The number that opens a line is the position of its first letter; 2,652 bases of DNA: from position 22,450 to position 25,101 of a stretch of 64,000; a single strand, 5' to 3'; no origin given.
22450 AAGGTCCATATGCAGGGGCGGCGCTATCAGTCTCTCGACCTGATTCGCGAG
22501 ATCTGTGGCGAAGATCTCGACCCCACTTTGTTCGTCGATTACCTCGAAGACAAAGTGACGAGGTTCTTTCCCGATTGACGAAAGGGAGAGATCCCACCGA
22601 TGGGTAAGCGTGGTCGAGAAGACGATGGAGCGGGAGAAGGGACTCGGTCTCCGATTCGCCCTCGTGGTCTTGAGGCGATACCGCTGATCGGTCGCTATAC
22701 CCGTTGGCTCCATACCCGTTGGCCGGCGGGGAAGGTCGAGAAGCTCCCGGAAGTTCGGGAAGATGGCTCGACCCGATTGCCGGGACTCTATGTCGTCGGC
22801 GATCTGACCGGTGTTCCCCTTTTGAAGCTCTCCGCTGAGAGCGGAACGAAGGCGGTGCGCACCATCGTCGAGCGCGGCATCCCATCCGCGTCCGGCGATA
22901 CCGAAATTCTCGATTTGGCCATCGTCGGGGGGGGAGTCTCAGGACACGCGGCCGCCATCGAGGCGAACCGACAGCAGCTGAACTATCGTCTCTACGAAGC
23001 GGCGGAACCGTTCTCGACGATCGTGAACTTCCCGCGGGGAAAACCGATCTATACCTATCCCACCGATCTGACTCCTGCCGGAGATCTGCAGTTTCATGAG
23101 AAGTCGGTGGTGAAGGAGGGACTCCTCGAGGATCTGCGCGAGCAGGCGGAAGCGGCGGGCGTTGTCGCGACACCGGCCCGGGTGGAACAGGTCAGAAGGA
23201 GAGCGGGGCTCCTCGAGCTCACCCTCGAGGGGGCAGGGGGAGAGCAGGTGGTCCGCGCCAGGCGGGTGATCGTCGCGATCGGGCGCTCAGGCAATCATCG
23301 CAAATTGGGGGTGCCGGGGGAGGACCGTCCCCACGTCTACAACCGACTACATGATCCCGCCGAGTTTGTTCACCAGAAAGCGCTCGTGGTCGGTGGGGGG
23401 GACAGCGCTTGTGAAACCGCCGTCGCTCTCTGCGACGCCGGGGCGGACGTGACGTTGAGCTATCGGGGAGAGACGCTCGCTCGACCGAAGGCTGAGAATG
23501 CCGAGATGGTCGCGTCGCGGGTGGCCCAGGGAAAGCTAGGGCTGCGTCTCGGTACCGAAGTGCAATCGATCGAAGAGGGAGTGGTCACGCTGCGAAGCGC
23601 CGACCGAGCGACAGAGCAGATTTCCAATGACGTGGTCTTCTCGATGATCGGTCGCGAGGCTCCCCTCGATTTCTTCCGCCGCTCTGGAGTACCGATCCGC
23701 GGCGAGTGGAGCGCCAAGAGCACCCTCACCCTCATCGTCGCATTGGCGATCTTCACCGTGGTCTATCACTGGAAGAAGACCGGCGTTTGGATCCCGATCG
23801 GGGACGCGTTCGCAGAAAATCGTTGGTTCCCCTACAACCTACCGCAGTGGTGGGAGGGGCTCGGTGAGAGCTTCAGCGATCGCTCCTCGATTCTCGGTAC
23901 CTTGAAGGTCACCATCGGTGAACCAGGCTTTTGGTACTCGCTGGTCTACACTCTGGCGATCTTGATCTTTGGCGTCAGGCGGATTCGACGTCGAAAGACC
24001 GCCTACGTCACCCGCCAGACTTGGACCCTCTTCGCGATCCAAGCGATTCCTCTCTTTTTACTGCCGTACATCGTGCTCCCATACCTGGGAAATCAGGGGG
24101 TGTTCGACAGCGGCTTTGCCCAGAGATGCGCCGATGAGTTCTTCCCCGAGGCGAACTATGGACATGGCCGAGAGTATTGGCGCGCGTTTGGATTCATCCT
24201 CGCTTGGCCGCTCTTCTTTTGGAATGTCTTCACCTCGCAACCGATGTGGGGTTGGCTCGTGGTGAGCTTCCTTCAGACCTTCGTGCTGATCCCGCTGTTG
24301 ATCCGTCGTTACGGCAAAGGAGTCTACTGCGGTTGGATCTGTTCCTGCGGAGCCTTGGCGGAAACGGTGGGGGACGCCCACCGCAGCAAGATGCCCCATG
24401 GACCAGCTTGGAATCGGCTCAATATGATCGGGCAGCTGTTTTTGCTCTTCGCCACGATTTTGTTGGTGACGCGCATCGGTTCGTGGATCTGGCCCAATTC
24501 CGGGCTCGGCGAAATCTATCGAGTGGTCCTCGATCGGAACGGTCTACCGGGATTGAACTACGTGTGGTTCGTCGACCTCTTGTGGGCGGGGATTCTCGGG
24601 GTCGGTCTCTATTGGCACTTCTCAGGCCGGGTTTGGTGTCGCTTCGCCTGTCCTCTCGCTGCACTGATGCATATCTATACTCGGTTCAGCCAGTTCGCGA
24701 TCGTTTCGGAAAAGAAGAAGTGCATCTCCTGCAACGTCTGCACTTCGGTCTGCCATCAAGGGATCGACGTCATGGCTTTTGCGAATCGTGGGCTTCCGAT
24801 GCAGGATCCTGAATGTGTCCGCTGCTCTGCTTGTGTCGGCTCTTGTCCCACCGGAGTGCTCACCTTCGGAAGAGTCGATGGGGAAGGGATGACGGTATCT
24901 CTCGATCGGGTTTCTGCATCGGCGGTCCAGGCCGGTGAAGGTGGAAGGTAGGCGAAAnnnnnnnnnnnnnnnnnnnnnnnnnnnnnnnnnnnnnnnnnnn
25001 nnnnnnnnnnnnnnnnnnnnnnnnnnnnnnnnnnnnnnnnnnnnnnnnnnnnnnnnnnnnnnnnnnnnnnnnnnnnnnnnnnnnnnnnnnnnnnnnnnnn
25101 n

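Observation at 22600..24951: Unusual fusion: TrxR/YpdA-like flavin reductase joined to a NapH/MauN-type membrane polyferredoxin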

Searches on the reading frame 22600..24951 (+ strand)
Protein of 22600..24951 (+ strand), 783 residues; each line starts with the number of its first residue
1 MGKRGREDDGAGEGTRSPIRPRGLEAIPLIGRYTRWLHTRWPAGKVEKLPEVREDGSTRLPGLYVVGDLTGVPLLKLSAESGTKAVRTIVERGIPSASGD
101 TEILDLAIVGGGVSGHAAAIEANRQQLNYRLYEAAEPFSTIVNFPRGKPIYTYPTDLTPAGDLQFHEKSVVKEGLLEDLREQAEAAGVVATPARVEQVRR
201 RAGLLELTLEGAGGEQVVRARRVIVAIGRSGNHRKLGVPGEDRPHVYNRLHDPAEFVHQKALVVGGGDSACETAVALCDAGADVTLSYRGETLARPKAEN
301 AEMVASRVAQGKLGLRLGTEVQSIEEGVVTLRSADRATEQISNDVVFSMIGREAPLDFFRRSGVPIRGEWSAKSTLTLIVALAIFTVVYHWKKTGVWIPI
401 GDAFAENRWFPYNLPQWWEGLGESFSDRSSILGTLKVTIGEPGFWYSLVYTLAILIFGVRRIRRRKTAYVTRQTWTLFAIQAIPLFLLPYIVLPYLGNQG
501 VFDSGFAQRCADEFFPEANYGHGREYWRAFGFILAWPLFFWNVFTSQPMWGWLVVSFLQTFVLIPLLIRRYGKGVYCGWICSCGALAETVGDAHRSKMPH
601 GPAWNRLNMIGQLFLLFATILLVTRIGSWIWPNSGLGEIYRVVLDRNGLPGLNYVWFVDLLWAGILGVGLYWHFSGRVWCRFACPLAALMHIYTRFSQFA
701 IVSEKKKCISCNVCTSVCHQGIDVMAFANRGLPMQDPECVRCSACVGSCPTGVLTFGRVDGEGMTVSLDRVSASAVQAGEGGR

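Call 3: search_protein_families(library=pfam, proteins=[window:22600-24951:+], max_evalue=1)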
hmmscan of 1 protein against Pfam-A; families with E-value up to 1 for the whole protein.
window:22600-24951:+ (783 aa): 26 families (the best 25 are shown)
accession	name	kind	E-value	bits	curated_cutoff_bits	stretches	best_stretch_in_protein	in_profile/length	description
PF13738.12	Pyr_redox_3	-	1.6e-27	97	30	1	108-364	2-279/305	Pyridine nucleotide-disulphide oxidoreductase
PF07992.20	Pyr_redox_2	-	5.4e-24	85.6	26.1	1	105-369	2-256/291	Pyridine nucleotide-disulphide oxidoreductase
PF00070.33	Pyr_redox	-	5.1e-09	37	22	1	260-327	1-69/82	Pyridine nucleotide-disulphide oxidoreductase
PF12801.12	Fer4_5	-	3.9e-07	30.4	22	2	552-597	3-44/48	4Fe-4S binding domain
PF14697.11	Fer4_21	-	1.2e-06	29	35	1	705-752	5-55/59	4Fe-4S dicluster domain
PF13237.11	Fer4_10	-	2.3e-06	27.9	25.5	1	701-750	2-53/53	4Fe-4S dicluster domain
PF12838.12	Fer4_7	-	8.9e-06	26.5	27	3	707-753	1-52/52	4Fe-4S dicluster domain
PF13187.11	Fer4_9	-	3.6e-05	24.1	27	2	707-753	1-51/52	4Fe-4S dicluster domain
PF01134.28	GIDA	-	0.00018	21.1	22.1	2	262-308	3-39/391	Glucose inhibited division protein A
PF13450.12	NAD_binding_8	-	0.00055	20.6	21.9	1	108-136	1-29/68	NAD(P)-binding Rossmann-like domain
PF12831.13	FAD_oxidored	-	0.00068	19.5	27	1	105-128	1-24/416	FAD dependent oxidoreductase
PF01266.30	DAO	-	0.0014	18.6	27.9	1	105-137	1-34/353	FAD dependent oxidoreductase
PF00037.32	Fer4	-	0.0044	17.2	21.1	1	738-755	7-24/24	4Fe-4S binding domain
PF00890.30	FAD_binding_2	-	0.006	16.3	20.4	1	105-174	1-71/414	FAD binding domain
PF12837.12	Fer4_6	-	0.0062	16.9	25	2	704-719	5-20/24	4Fe-4S binding domain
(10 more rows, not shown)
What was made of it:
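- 22897..23712 (+): Core of the TrxR/YpdA-like two-Rossmann flavoprotein (residues 100-371). The FAD GxGxxG motif GGGVSG is at 22927-22944. The NAD(P)H motif GGGDSA is at 23392-23409, followed by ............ Pfam Pyr_redox_2/3 (call 3).
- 24001..24687 (+): NapH-type membrane module (residues 468-696). It has four TM helices (468-498, 550-571, 602-630, 654-674). Cys motif 1 is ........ (24328-24351), a variant of CX3CP. Cys motif 2 is CRFACP (24637-24654), a canonical CX3CP. Periplasmic loop 2 (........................) is highly conserved. Pfam Fer4_5 matches twice (call 3).
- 24694..24879 (+): C-terminal 2x[4Fe-4S] ferredoxin domain (residues 699-760). The motifs are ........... (24721-24753) and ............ 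(24814-24849). Pfam Fer4_21/10/7/9 (call 3).
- Checked: Pfam gives Pyr_redox_3 (1.6e-27) and Pyr_redox_2 (5.4e-24) at 105-369, Fer4_5 at 552-597 plus a second stretch, and Fer4 dicluster models at 701-756 (call 3).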

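Call 4: search_protein_families(library=ncbifam, proteins=[window:22600-24951:+], max_evalue=1)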
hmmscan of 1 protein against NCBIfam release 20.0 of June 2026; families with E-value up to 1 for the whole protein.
window:22600-24951:+ (783 aa): 128 families (the best 25 are shown)
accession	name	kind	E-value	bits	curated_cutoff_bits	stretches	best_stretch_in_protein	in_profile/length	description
TIGR04018.1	Bthiol_YpdA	hypoth_equivalog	1e-37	129.7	339.9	1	105-369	1-264/316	YpdA family putative bacillithiol disulfide reductase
TIGR01292.1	TRX_reduct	equivalog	5.8e-19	68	343.45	1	105-361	2-245/300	thioredoxin-disulfide reductase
TIGR02163.1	napH_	subfamily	2.1e-16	60.2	213.05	1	535-756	43-253/255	NapH/MauN family ferredoxin-type protein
TIGR01350.1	lipoamide_DH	equivalog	5.1e-13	48.5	408.8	2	257-357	169-272/461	dihydrolipoyl dehydrogenase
NF007013.0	PRK09477.1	equivalog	2.3e-12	46.6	234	1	556-757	84-277/286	quinol dehydrogenase ferredoxin subunit NapH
TIGR03143.1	AhpF_homolog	hypoth_equivalog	1.8e-09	36.7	687.65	1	102-339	3-219/555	putative alkyl hydroperoxide reductase F subunit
TIGR03140.1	AhpF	equivalog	9.9e-09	34.3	502.9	1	189-293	284-387/515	alkyl hydroperoxide reductase subunit F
NF045599.1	bili_reduct_long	exception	1e-08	33.9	750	1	219-352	465-599/641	bilirubin reductase, long form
NF046105.1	TransRegNosR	equivalog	1.4e-08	33.5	1000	2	539-595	470-519/680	transcriptional regulator NosR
NF043039.1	HgcAB_like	equivalog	1.8e-08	34.4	285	1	694-754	288-349/350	HgcAB-like fusion protein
NF040770.1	hetero_SS_HdrA2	exception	2.2e-08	32.7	1100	2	701-772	572-641/777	CoB-CoM heterodisulfide reductase HdrA2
NF049967.1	QhpG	equivalog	4.1e-08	32.5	240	2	177-235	89-146/423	flavin-dependent monooxygenase QhpG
NF004991.0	PRK06370.1-3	subfamily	7.1e-08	31.4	620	2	259-353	203-301/509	FAD-containing oxidoreductase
TIGR02053.1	MerA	equivalog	8.7e-08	31.6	454.45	2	259-357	168-271/465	mercury(II) reductase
NF040763.1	FeFe_hydrog_A6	exception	2.7e-07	29.4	765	1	695-755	134-206/571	NADH-dependent [FeFe] hydrogenase, group A6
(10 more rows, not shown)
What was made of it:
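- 22897..23712 (+): YpdA profile positions 1-264 of 316 (call 4).
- On Low-Mr thioredoxin reductase (TIGR01292): 68 bits (call 4).
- Closest known: YpdA / Bdr bacillithiol-disulfide reductase. Different: TIGR04018 scores 130 bits against a cut-off of 340 (call 4).
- Checked: NCBIfam gives YpdA 1e-37 and NapH/MauN 2e-16 (call 4).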

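Call 5: find_homologous_proteins(query=window:22600-24948:+, max_evalue=0.00001)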
Query window:22600-24948:+ (783 aa): 4162 proteins with E <= 0.00001 among 8000 candidates; the best 120 are listed.
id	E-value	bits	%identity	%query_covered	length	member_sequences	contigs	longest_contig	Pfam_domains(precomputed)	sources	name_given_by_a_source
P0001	0.0e+0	1631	91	97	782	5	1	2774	PF14697.12,PF12801.13,PF07992.21,PF00070.34,PF13738.13,PF12838.13,PF13237.12,PF13187.12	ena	-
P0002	0.0e+0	1381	76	97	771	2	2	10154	PF14697.12,PF12801.13,PF07992.21,PF00070.34,PF03486.21,PF12838.13,PF01134.29,PF12831.14,PF01266.31,PF00890.31,PF13738.13,PF13237.12,PF13187.12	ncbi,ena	-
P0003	0.0e+0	1306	72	97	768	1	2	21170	PF14697.12,PF12801.13,PF00890.31,PF07992.21,PF00070.34,PF13738.13,PF12838.13,PF13237.12,PF01134.29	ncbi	-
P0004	0.0e+0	1275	71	97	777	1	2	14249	PF14697.12,PF12801.13,PF01266.31,PF00890.31,PF07992.21,PF00070.34,PF13738.13,PF12838.13,PF13237.12,PF13187.12,PF01134.29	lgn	-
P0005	0.0e+0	1114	62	96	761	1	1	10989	PF14697.12,PF12801.13,PF07992.21,PF00070.34,PF03486.21,PF12838.13,PF01134.29,PF12831.14,PF01266.31,PF00890.31,PF13738.13,PF13237.12,PF13187.12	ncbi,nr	ncbi:NAD(P)-binding domain-containing protein [Candidatus Sumerlaeota bacterium]|nr:NAD(P)-binding d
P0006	0.0e+0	1113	63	96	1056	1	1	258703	PF14697.12,PF12801.13,PF00890.31,PF07992.21,PF00070.34,PF13738.13,PF03486.21,PF13237.12,PF04784.20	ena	-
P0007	0.0e+0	1106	64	96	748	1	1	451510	PF14697.12,PF12801.13,PF01266.31,PF00890.31,PF07992.21,PF00070.34,PF13738.13,PF12838.13,PF13237.12,PF13187.12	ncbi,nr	ncbi:MAG: NAD(P)-binding domain-containing protein [Planctomycetes bacterium]|nr:NAD(P)-binding doma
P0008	0.0e+0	1103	61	97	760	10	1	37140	PF14697.12,PF12801.13,PF13450.13,PF07992.21,PF00070.34,PF03486.21,PF12838.13,PF01134.29,PF12831.14,PF01946.24,PF01266.31,PF13434.13,PF00890.31,PF13738.13,PF13237.12,PF13187.12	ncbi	ncbi:MAG: NAD(P)-binding domain-containing protein [Phycisphaeraceae bacterium JB051]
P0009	0.0e+0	1103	65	96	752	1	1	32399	PF14697.12,PF12801.13,PF13450.13,PF07992.21,PF00070.34,PF03486.21,PF12838.13,PF01134.29,PF00890.31,PF13738.13,PF13237.12,PF13187.12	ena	-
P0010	0.0e+0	1100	63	96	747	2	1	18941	PF14697.12,PF12801.13,PF13450.13,PF07992.21,PF00070.34,PF13738.13,PF12838.13,PF13237.12,PF13187.12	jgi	-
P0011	0.0e+0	1097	62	96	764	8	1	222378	PF14697.12,PF12801.13,PF13450.13,PF07992.21,PF00070.34,PF03486.21,PF01134.29,PF12831.14,PF00890.31,PF13738.13,PF13237.12,PF13187.12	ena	-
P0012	0.0e+0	1097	61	96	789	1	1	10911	PF14697.12,PF12801.13,PF07992.21,PF00070.34,PF03486.21,PF12838.13,PF01134.29,PF01266.31,PF00890.31,PF13738.13,PF13237.12,PF13187.12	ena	-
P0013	0.0e+0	1096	61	96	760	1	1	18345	PF14697.12,PF12801.13,PF00890.31,PF07992.21,PF00070.34,PF13738.13,PF03486.21,PF12838.13,PF13237.12,PF13187.12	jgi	jgi:NosR/NirI family transcriptional regulator, nitrous oxide reductase regulator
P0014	0.0e+0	1095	63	96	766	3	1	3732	PF14697.12,PF12801.13,PF13450.13,PF07992.21,PF00070.34,PF03486.21,PF12838.13,PF01134.29,PF00890.31,PF13738.13,PF13237.12,PF13187.12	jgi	-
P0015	0.0e+0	1093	63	96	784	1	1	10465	PF14697.12,PF12801.13,PF07992.21,PF00070.34,PF03486.21,PF12838.13,PF01134.29,PF12831.14,PF00890.31,PF13738.13,PF13237.12,PF13187.12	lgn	-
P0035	0.0e+0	1064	61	96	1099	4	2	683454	PF14697.12,PF12801.13,PF13450.13,PF07992.21,PF00070.34,PF03486.21,PF12838.13,PF01134.29,PF04784.20,PF01266.31,PF00890.31,PF13738.13,PF13237.12,PF13187.12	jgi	jgi:thioredoxin reductase/polyferredoxin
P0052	0.0e+0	1050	60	96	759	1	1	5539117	PF14697.12,PF12801.13,PF07992.21,PF00070.34,PF13738.13,PF03486.21,PF12838.13,PF13237.12,PF13187.12,PF01134.29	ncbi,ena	-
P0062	0.0e+0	1044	59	96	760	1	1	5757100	PF14697.12,PF12801.13,PF07992.21,PF00070.34,PF13738.13,PF03486.21,PF12838.13,PF13237.12,PF13187.12,PF01134.29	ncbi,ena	-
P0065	0.0e+0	1042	59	96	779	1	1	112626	PF14697.12,PF12801.13,PF01266.31,PF00890.31,PF07992.21,PF00070.34,PF13738.13,PF03486.21,PF12838.13,PF13237.12,PF13187.12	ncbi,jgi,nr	ncbi:MAG TPA: NAD(P)-binding domain-containing protein [Chthoniobacterales bacterium]|jgi:thioredoxi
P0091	0.0e+0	1025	59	96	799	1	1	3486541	PF14697.12,PF12801.13,PF07992.21,PF00070.34,PF03486.21,PF12838.13,PF01134.29,PF12831.14,PF00890.31,PF13738.13,PF13237.12,PF13187.12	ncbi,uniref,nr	ncbi:NAD(P)-binding domain-containing protein [Mucisphaera calidilacus]|uniref:Electron transport pr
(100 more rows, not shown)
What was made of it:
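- Checked: Homologs align collinearly over 96-97% of the length at 54-91% identity (call 5).
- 4162 homologous clusters have the same full-length architecture (call 5).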

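Call 6: search_solved_structures(query=window:22600-24948:+, max_evalue=0.01, show_alignments=2)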
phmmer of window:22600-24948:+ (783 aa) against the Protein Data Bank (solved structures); distinct sequences matched with E-value up to 0.01: 51.
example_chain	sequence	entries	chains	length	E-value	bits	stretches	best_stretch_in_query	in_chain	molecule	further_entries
7a76_A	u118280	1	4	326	2.7e-19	72.2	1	107-369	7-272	THIOREDOXIN REDUCTASE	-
7a7b_A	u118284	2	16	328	1.7e-18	69.6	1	106-367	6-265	YpdA family putative bacillithiol disulfide reductase Bdr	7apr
2q7v_A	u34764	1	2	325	2.9e-11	45.6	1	104-367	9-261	Thioredoxin reductase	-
3ab1_A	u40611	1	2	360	5.5e-11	44.7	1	101-356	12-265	Ferredoxin--NADP reductase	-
2zbw_A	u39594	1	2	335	1.1e-10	43.7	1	104-324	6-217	Thioredoxin reductase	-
5uth_A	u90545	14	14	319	2.1e-09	39.5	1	102-355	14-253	Thioredoxin reductase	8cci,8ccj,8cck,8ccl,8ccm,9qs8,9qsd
7aaw_A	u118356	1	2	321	6.7e-09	37.8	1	100-298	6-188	Thioredoxin reductase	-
5mh4_A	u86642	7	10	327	8.2e-09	37.5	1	220-294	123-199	Thioredoxin reductase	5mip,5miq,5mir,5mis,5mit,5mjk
4gcm_A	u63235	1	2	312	8.9e-08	34.1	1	101-353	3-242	Thioredoxin reductase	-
6bpy_A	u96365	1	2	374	1.7e-07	33.1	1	106-310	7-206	Thioredoxin reductase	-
7ytv_A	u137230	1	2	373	1.8e-07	33.1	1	106-310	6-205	Thioredoxin reductase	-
5uwy_A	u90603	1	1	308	5.8e-07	31.4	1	219-297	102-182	Thioredoxin reductase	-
2a87_A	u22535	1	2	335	1.6e-06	30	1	103-293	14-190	Thioredoxin reductase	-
9xub_A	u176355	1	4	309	1.9e-06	29.7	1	104-293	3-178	Thioredoxin reductase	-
7p5h_A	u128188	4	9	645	3.1e-06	29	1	688-756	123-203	Fe-hydrogenase, subunit alpha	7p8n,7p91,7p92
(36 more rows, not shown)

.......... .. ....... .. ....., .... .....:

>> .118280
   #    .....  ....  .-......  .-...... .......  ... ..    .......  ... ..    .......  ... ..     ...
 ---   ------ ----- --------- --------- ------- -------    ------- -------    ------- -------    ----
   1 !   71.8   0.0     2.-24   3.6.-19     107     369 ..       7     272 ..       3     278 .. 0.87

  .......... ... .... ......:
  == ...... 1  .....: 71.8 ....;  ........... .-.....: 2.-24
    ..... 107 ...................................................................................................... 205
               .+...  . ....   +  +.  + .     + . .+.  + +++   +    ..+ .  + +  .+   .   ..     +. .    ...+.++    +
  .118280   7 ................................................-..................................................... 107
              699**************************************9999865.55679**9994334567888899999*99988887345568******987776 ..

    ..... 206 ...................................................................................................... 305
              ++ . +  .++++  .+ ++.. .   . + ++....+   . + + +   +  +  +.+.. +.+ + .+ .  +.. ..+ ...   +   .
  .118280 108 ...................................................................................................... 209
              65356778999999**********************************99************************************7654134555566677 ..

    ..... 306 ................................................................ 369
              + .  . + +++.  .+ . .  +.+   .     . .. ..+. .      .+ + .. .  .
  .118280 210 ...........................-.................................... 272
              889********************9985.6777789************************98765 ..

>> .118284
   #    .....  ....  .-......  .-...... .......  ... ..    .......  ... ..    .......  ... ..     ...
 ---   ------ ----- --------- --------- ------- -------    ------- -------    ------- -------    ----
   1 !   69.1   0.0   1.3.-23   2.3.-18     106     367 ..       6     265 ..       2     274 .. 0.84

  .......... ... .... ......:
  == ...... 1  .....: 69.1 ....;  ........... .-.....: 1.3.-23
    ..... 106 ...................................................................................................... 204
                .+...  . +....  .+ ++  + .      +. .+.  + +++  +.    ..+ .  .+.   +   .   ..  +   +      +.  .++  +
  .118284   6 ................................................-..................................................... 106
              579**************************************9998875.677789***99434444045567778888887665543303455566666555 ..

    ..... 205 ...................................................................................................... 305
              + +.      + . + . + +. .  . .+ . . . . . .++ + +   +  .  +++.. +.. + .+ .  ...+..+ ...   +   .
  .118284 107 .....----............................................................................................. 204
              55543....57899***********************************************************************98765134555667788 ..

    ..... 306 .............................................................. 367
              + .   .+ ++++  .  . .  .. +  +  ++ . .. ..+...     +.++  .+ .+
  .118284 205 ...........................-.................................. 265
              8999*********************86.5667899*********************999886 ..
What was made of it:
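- On YpdA/Bdr (TIGR04018): It aligns to GGGVSG, so Cys14 is Ser115 (call 6 alignment).
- Closest known: YpdA / Bdr bacillithiol-disulfide reductase. Different: Cys14 of YpdA is Ser115 here (call 6).
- YpdA Cys14 aligns to Ser115 (call 6 alignment).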
